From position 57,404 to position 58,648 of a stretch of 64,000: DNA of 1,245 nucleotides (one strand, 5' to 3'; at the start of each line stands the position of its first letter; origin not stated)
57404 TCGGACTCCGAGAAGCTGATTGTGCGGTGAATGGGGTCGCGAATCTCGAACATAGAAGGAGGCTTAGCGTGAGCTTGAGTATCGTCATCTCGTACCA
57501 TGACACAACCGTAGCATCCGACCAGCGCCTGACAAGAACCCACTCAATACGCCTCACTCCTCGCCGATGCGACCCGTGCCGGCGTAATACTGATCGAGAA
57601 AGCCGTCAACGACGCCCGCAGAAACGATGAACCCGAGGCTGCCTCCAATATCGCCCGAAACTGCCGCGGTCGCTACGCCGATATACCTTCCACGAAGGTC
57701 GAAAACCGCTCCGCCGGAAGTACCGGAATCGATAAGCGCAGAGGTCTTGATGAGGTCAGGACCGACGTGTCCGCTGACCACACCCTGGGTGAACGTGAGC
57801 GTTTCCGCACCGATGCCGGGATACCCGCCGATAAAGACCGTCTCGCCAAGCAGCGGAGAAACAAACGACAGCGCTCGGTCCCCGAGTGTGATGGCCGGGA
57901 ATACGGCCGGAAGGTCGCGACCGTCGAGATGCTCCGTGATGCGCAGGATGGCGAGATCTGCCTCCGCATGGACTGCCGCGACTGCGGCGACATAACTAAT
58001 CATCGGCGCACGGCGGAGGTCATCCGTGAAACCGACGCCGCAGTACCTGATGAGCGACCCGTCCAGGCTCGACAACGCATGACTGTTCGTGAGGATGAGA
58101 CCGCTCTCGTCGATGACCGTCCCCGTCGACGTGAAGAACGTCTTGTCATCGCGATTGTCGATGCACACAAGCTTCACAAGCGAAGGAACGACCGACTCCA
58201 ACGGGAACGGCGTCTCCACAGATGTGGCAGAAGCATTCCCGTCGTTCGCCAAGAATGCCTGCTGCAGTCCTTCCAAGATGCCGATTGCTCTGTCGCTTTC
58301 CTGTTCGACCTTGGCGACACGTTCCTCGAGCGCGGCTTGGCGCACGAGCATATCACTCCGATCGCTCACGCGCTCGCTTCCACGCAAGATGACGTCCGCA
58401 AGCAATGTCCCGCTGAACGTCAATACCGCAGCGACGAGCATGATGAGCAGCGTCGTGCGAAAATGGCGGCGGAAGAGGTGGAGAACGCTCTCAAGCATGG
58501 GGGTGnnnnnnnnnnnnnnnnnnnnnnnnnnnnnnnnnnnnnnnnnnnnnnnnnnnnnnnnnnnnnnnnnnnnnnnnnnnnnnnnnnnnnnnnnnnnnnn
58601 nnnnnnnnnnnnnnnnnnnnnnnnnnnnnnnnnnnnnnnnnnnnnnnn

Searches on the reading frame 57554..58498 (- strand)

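Call 95: search_protein_families(library=pfam, proteins=[window:57554-58498:-], max_evalue=0.00001)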
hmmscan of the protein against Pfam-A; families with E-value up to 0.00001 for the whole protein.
window:57554-58498:- (314 aa): 1 family
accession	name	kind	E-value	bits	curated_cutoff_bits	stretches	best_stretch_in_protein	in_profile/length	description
PF13365.12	Trypsin_2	-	1.3e-19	71.8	27.6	1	125-275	2-144/144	Trypsin-like peptidase domain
